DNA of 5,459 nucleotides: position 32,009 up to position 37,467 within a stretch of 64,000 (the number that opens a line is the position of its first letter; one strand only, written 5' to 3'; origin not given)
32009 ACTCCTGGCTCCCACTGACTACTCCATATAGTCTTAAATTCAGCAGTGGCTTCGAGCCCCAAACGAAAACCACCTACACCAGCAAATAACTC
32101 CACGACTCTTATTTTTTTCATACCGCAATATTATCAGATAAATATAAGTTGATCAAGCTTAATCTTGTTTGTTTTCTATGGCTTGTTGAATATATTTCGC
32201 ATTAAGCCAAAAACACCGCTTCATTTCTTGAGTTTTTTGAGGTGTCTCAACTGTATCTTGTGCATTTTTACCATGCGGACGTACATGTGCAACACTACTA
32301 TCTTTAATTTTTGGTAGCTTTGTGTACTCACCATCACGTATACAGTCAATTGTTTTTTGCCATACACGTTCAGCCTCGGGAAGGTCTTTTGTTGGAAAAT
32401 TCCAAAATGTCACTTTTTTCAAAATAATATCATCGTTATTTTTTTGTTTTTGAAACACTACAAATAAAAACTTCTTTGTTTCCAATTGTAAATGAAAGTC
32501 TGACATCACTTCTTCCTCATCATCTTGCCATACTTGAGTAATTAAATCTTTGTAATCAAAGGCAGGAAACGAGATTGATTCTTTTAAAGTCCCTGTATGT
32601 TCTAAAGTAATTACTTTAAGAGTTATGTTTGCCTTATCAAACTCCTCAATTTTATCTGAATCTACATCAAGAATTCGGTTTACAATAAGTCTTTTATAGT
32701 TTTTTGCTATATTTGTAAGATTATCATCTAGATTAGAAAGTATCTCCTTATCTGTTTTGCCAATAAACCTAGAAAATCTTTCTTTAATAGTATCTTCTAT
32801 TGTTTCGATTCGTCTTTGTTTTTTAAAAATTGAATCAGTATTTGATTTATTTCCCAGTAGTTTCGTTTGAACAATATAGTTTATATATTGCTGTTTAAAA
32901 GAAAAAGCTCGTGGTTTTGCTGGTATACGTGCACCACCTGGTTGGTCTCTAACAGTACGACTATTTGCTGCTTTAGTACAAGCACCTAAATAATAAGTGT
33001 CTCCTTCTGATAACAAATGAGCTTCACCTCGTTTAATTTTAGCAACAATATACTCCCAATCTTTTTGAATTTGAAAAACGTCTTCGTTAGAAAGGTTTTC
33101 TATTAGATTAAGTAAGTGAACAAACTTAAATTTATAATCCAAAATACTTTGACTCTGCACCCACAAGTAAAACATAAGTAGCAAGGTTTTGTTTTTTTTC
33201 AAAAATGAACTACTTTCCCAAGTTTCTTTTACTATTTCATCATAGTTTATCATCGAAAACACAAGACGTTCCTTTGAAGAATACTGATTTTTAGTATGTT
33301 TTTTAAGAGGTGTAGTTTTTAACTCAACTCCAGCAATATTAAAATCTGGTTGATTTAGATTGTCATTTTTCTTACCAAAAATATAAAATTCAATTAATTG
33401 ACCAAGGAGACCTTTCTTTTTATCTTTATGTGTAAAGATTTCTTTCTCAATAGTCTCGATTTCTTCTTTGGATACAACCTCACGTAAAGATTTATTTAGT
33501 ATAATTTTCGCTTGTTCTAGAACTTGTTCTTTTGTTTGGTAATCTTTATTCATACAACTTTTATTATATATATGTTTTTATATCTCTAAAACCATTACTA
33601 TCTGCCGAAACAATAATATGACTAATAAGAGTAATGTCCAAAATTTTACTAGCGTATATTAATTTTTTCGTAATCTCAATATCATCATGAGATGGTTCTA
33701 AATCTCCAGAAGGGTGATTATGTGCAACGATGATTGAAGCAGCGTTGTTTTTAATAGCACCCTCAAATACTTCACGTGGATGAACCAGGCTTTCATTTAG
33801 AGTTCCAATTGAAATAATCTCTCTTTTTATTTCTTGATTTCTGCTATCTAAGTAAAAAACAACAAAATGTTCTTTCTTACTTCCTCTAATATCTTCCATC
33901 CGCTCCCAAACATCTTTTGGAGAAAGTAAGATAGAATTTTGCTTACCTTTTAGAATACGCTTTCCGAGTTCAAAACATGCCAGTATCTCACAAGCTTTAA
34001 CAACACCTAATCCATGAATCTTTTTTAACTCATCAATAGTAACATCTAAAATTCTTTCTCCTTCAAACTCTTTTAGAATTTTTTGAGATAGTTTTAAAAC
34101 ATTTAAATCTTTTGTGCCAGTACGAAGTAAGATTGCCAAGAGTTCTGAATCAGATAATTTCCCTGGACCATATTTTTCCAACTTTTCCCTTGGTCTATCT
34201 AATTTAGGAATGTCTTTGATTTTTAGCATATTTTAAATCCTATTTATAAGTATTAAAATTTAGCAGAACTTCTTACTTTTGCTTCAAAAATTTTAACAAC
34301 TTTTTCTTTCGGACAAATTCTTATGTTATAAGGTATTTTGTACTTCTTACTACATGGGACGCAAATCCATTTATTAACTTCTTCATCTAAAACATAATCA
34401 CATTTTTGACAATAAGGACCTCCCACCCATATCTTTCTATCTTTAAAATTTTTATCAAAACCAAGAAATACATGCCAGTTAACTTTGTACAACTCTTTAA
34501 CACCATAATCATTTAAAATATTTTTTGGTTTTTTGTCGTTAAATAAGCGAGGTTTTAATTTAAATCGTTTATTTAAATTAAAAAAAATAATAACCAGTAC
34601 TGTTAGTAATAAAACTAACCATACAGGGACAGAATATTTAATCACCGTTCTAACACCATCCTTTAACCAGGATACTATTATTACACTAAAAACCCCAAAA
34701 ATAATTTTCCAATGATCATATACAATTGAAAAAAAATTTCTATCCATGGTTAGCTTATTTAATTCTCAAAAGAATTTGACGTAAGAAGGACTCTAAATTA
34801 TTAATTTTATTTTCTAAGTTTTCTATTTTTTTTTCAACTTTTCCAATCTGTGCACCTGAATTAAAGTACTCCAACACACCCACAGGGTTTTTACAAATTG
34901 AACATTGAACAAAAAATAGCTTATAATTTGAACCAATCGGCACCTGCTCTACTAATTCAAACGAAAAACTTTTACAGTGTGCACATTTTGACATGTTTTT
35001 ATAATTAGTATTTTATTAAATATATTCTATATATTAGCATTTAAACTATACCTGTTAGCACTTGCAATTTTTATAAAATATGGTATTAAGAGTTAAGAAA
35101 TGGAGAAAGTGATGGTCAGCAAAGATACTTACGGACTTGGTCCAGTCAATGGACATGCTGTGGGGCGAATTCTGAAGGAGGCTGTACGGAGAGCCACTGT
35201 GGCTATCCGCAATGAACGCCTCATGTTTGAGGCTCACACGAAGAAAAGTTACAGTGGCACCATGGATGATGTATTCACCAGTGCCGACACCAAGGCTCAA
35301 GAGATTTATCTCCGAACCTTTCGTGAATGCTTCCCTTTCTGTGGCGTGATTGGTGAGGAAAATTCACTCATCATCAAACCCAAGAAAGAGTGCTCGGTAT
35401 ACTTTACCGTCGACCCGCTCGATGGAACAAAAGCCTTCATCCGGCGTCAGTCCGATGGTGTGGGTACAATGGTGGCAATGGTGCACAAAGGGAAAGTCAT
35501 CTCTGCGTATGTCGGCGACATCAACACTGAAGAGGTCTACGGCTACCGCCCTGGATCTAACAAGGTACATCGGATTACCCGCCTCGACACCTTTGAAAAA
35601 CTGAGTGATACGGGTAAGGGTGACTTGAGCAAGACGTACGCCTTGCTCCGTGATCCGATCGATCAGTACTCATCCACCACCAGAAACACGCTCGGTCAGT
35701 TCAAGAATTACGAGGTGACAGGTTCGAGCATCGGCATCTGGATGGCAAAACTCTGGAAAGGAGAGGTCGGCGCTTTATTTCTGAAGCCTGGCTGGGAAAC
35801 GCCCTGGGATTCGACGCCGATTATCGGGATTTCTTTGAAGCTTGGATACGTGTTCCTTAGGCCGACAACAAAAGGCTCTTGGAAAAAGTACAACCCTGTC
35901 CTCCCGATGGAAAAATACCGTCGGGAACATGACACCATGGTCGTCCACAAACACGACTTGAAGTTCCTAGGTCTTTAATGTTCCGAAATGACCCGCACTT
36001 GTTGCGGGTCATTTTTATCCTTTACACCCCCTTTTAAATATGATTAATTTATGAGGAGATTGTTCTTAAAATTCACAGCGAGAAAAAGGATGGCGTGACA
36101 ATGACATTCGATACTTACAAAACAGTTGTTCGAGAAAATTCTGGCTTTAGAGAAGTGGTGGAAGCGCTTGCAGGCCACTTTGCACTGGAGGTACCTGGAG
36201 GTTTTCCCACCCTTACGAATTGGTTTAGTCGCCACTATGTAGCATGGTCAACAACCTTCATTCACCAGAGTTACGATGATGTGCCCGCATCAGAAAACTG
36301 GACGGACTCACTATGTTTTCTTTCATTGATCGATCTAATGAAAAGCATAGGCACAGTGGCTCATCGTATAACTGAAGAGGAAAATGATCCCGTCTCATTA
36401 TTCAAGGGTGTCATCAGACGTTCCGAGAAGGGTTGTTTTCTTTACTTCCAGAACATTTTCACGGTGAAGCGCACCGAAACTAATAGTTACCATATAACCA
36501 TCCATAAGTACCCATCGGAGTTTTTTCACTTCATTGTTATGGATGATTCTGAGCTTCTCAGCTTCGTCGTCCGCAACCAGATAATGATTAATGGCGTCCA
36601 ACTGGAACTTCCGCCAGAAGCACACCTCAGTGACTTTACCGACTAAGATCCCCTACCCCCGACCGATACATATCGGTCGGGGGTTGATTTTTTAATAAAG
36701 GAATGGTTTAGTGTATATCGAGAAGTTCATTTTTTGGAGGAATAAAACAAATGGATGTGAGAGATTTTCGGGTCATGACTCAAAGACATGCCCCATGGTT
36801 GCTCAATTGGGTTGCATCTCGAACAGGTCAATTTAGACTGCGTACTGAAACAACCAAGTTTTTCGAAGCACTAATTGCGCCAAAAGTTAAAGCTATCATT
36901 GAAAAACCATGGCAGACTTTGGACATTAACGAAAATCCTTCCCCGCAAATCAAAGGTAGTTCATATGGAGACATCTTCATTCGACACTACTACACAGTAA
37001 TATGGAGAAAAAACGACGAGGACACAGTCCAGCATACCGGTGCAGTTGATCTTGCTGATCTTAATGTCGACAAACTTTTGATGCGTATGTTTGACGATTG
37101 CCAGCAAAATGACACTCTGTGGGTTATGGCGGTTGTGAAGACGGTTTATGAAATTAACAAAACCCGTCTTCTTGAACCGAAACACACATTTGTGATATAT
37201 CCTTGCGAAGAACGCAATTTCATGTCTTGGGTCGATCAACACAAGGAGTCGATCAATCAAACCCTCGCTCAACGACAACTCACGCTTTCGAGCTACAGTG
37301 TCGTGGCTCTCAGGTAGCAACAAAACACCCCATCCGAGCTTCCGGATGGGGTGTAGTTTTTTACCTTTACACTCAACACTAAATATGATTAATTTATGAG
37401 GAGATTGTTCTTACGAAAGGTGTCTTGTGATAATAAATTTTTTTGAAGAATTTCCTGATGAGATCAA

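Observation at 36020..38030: Triplet of separately transcribed ~185-aa unknown proteins with duplicated promoter/5'-UTR and terminator modules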

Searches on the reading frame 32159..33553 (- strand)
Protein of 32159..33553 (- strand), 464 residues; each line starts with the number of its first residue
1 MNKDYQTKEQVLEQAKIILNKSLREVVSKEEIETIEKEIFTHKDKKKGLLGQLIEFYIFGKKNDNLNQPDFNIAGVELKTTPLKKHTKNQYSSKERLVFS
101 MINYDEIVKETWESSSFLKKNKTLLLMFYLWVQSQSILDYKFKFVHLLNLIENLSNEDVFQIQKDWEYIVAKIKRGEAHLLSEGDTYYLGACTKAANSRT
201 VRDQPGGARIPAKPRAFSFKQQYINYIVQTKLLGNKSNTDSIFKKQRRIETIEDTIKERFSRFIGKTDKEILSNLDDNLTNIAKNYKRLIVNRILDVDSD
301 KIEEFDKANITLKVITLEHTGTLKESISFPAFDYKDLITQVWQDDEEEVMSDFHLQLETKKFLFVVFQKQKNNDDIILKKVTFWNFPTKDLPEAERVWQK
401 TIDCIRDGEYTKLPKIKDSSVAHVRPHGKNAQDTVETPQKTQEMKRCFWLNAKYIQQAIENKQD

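Call 20: search_protein_families(library=pfam, proteins=[window:32159-33553:-], max_evalue=0.001)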
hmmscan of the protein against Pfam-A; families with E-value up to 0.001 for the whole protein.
window:32159-33553:- (464 aa): 1 family
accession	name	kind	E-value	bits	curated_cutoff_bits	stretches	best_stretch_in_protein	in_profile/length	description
PF02976.21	MutH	-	9.1e-29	99.8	23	1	59-152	1-94/103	DNA mismatch repair enzyme MutH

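Call 48: search_protein_families(library=padloc, proteins=[window:32159-33553:-], max_evalue=0.1)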
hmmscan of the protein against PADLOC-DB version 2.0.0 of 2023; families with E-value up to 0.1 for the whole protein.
window:32159-33553:- (464 aa): 1 family
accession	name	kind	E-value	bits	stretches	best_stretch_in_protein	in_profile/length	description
PDLC03553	REase_II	-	2.1e-81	272.2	1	6-419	26-441/527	Type II restriction enzyme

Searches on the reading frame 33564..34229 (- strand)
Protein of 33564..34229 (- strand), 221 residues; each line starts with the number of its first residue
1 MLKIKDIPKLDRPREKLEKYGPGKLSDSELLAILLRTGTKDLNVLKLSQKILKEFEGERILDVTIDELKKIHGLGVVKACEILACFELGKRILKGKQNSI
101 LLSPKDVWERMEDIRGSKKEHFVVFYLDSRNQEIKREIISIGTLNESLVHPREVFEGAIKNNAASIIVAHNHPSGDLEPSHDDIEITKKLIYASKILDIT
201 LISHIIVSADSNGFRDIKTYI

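Call 20: search_protein_families(library=pfam, proteins=[window:33564-34229:-], max_evalue=0.001)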
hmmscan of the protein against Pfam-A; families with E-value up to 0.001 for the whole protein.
window:33564-34229:- (221 aa): 2 families
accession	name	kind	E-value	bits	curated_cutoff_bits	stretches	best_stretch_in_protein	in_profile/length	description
PF04002.20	RadC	-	6.6e-39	133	22.1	1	103-210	3-111/121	RadC-like JAB domain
PF20582.4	UPF0758_N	-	9.8e-26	90.1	27.1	1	4-80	1-77/77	UPF0758 N-terminal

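Call 48: search_protein_families(library=padloc, proteins=[window:33564-34229:-], max_evalue=0.1)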
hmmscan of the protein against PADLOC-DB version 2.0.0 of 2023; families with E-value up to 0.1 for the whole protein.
window:33564-34229:- (221 aa): 2 families
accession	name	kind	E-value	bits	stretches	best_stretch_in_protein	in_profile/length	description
PDLC00890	JAB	-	0.018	12.5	1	170-221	95-145/157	JAB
PDLC00895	JAB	-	0.025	12.2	1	169-219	92-141/162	JAB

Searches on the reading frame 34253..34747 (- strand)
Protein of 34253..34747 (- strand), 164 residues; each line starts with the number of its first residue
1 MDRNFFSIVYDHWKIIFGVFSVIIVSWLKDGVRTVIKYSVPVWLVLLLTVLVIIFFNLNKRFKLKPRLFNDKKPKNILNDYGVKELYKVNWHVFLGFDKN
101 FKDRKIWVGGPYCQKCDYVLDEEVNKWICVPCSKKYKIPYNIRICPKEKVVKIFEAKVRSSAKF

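Call 20: search_protein_families(library=pfam, proteins=[window:34253-34747:-], max_evalue=0.001)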
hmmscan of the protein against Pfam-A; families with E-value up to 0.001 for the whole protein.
window:34253-34747:- (164 aa): 1 family
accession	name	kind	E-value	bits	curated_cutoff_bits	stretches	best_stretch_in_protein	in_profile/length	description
PF05525.19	Branch_AA_trans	-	0.00027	20.5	22.3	1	6-62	307-361/429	Branched-chain amino acid transport protein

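Call 48: search_protein_families(library=padloc, proteins=[window:34253-34747:-], max_evalue=0.1)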
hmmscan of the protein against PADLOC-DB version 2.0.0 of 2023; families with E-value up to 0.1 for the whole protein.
window:34253-34747:- (164 aa): 2 families
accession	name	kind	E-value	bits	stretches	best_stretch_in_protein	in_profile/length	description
PDLC05059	PDC-S64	-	0.0045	14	1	112-155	263-308/339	-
PDLC01941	CARF8--CARF_TM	-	0.0092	13.5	1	10-64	18-66/248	-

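Call 49: search_protein_families(library=phrogs, proteins=[window:34253-34747:-], max_evalue=0.1)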
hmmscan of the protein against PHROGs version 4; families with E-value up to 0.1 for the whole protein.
window:34253-34747:- (164 aa): 0 families

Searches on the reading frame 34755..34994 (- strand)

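Call 20: search_protein_families(library=pfam, proteins=[window:34755-34994:-], max_evalue=0.001)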
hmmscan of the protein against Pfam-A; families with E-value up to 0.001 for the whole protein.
window:34755-34994:- (79 aa): 0 families

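Call 48: search_protein_families(library=padloc, proteins=[window:34755-34994:-], max_evalue=0.1)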
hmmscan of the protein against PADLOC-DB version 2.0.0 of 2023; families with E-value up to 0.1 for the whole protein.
window:34755-34994:- (79 aa): 0 families

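Call 49: search_protein_families(library=phrogs, proteins=[window:34755-34994:-], max_evalue=0.1)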
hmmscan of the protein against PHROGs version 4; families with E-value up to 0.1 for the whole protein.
window:34755-34994:- (79 aa): 4 families
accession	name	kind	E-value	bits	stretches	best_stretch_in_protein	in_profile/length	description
phrog_9414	-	unknown function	2.7e-06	28.3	1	2-68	5-64/71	-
phrog_10009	-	unknown function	0.025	14.7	1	20-75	390-445/532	-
phrog_17187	-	unknown function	0.036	15.2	1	10-77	52-119/138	-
phrog_1296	-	lysis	0.08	14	1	43-74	22-53/93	holin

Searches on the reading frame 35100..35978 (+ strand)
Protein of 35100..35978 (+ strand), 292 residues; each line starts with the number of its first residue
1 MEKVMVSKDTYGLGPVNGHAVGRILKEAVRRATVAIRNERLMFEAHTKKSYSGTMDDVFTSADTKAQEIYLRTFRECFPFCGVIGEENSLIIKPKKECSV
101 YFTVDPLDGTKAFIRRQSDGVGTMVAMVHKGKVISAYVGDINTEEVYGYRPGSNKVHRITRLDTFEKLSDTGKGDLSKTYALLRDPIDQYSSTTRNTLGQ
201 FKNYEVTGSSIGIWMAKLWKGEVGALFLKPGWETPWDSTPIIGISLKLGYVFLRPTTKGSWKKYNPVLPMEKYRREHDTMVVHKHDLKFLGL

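Call 6: search_protein_families(library=pfam, proteins=[window:35100-35978:+], max_evalue=1)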
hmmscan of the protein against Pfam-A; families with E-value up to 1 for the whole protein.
window:35100-35978:+ (292 aa): 2 families
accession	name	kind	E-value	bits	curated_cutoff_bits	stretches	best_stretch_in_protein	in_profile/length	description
PF00459.30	Inositol_P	-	4.2e-15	56.4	27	1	26-258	10-241/271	Inositol monophosphatase family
PF23432.1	DUF7118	-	0.059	13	27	1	160-203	137-180/357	Domain of unknown function (DUF7118)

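Call 7: search_protein_families(library=ncbifam, proteins=[window:35100-35978:+], max_evalue=1)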
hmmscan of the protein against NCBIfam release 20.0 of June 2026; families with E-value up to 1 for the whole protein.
window:35100-35978:+ (292 aa): 10 families
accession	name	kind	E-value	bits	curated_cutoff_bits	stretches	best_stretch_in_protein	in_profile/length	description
TIGR01331.1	bisphos_cysQ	equivalog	2.2e-14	53.7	228.8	1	59-237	35-209/250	3'(2'),5'-bisphosphate nucleotidase CysQ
TIGR02067.1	his_9_HisN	equivalog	2.1e-12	47.1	275.15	1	32-159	9-132/252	histidinol-phosphatase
NF008182.0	PRK10931.1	equivalog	3.6e-09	36.1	379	1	55-138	33-115/246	3'(2'),5'-bisphosphate nucleotidase CysQ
NF008027.1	PRK10757.1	equivalog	1.3e-07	30.8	332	1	29-149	12-127/267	inositol-1-monophosphatase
NF009321.0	PRK12676.1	equivalog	1.7e-06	27.3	264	1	46-153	34-135/264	bifunctional fructose-bisphosphatase/inositol-phosphate phosphatase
TIGR01330.1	bisphos_HAL2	equivalog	0.0063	15.4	267.05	1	101-139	136-172/359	3'(2'),5'-bisphosphate nucleotidase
NF006780.0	PRK09293.1-4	equivalog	0.0077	15.3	358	1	20-129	27-131/343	class 1 fructose-bisphosphatase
NF006778.0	PRK09293.1-1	equivalog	0.062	12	368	1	62-113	68-121/335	class 1 fructose-bisphosphatase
NF006784.0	PRK09293.2-5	equivalog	0.083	12.1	395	1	27-111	6-89/279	class 1 fructose-bisphosphatase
NF006782.0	PRK09293.2-3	equivalog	0.12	11.5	457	1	30-111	9-89/280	class 1 fructose-bisphosphatase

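Call 48: search_protein_families(library=padloc, proteins=[window:35100-35978:+], max_evalue=0.1)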
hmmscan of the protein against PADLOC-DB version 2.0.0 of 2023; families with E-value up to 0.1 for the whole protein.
window:35100-35978:+ (292 aa): 0 families

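Call 49: search_protein_families(library=phrogs, proteins=[window:35100-35978:+], max_evalue=0.1)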
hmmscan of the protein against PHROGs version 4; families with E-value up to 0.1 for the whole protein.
window:35100-35978:+ (292 aa): 0 families

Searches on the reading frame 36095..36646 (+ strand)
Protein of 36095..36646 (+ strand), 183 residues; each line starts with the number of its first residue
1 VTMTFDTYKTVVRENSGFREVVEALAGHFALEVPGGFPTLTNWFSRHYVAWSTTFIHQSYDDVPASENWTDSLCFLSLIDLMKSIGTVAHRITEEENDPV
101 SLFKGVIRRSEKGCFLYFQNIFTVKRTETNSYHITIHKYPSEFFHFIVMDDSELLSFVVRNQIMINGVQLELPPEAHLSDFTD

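Call 6: search_protein_families(library=pfam, proteins=[window:36095-36646:+], max_evalue=1)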
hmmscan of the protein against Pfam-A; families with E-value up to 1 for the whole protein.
window:36095-36646:+ (183 aa): 0 families

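Call 7: search_protein_families(library=ncbifam, proteins=[window:36095-36646:+], max_evalue=1)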
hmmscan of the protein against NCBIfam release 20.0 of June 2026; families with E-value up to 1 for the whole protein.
window:36095-36646:+ (183 aa): 0 families

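Call 14: find_encoding_contigs(protein=window:36095-36646:+, flank=10000, max_places=10)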
Protein window:36095-36646:+ (183 aa): no gene with exactly this product is on record in the collection.

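Call 17: list_cluster_members(proteins=[P0001, window:36101-36643:+, window:36751-37314:+, window:36095-36643:+])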
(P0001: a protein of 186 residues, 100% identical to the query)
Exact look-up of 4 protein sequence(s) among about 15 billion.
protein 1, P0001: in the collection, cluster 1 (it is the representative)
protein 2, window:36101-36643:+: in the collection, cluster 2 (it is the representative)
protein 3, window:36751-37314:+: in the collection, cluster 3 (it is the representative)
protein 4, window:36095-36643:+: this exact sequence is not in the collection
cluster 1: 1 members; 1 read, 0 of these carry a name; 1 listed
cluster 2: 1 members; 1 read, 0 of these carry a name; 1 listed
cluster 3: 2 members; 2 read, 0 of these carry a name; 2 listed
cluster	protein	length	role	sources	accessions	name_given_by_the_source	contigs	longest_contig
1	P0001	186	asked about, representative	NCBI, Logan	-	-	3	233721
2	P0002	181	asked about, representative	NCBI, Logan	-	-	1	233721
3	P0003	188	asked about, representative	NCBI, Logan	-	-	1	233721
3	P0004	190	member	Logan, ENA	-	-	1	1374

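Call 48: search_protein_families(library=padloc, proteins=[P0002, P0003], max_evalue=0.1)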
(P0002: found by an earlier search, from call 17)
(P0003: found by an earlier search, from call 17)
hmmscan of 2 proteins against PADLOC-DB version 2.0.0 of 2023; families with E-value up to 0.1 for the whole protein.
P0002 (181 aa): 0 families

P0003 (188 aa): 0 families

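Call 49: search_protein_families(library=phrogs, proteins=[P0002, P0003], max_evalue=0.1)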
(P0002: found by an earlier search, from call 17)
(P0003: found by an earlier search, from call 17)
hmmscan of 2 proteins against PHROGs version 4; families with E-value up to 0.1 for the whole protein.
P0002 (181 aa): 0 families

P0003 (188 aa): 0 families

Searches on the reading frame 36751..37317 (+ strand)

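Call 6: search_protein_families(library=pfam, proteins=[window:36751-37317:+], max_evalue=1)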
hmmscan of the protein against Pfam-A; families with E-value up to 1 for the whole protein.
window:36751-37317:+ (188 aa): 1 family
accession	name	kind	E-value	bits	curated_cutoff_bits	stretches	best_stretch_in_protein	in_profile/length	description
PF25383.1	PH_alsin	-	0.014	15.7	40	1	121-173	62-109/110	Alsin PH-like domain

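Call 7: search_protein_families(library=ncbifam, proteins=[window:36751-37317:+], max_evalue=1)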
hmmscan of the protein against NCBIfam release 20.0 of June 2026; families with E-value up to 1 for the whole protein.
window:36751-37317:+ (188 aa): 0 families

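Call 48: search_protein_families(library=padloc, proteins=[P0002, P0003], max_evalue=0.1)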
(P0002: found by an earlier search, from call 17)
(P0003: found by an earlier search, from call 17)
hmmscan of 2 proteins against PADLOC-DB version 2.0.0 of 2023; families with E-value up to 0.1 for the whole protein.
P0002 (181 aa): 0 families

P0003 (188 aa): 0 families

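Call 49: search_protein_families(library=phrogs, proteins=[P0002, P0003], max_evalue=0.1)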
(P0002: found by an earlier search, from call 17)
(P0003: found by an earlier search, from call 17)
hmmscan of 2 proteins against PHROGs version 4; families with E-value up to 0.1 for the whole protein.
P0002 (181 aa): 0 families

P0003 (188 aa): 0 families
